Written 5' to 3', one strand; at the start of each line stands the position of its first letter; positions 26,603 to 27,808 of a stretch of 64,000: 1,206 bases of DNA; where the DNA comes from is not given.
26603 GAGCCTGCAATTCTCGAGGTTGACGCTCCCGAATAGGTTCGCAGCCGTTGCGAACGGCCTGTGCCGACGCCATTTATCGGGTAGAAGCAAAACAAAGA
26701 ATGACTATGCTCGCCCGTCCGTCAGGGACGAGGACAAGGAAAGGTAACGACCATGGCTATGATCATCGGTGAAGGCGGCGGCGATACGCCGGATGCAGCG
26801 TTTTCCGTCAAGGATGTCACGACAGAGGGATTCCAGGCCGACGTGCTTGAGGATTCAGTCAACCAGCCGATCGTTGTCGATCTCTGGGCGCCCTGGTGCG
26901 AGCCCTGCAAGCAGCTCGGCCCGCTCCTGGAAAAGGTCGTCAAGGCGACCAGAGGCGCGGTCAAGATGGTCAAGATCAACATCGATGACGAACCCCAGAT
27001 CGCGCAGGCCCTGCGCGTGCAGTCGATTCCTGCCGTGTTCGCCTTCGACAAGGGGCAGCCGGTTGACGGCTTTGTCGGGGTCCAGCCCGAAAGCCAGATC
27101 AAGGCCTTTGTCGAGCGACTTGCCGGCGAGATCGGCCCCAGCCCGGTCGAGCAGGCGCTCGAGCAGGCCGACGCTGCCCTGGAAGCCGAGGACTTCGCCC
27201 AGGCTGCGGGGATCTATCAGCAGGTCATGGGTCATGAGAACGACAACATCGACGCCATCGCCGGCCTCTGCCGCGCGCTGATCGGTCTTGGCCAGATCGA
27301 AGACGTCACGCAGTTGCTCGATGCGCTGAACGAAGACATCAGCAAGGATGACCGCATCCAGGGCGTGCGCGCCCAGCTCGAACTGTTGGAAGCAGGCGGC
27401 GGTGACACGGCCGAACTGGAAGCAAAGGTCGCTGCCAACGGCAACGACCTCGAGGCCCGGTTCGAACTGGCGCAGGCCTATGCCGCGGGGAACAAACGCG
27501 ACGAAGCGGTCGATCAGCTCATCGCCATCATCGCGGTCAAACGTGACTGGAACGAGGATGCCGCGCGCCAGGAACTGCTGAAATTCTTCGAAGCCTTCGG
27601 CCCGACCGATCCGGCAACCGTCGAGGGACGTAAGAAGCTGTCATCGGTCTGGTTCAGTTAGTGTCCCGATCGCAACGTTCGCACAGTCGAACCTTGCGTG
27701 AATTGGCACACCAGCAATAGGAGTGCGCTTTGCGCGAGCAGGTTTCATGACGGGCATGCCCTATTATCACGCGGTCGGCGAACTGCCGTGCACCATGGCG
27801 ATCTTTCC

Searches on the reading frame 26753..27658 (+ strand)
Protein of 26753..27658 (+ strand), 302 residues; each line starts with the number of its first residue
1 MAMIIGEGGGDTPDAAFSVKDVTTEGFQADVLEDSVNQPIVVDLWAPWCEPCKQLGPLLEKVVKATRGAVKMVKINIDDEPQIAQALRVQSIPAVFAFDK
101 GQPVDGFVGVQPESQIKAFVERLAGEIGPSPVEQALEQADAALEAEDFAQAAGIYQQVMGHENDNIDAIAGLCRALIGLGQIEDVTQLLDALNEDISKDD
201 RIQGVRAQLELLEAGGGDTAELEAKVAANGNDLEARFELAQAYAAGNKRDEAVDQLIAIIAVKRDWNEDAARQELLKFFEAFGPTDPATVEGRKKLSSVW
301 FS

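Call 76: search_protein_families(library=pfam, proteins=[window:26753-27658:+], max_evalue=0.0001)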
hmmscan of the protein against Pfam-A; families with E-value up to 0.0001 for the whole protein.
window:26753-27658:+ (302 aa): 6 families
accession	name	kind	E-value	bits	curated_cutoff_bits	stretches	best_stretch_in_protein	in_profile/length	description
PF14561.12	TPR_20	-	3.3e-27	95.1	25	1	216-301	5-90/90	Tetratricopeptide repeat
PF00085.26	Thioredoxin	-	2.9e-23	82.3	23.5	1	19-121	2-102/103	Thioredoxin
PF14559.12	TPR_19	-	1.6e-16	60.8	25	1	142-209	1-68/68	Tetratricopeptide repeat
PF13098.12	Thioredoxin_2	-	7e-07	30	27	1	37-118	5-102/104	Thioredoxin-like domain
PF00578.27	AhpC-TSA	-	5.8e-06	26.7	26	1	17-111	8-101/124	AhpC/TSA family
PF13905.12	Thioredoxin_8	-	2.2e-05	25.2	27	0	38-81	2-47/94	Thioredoxin-like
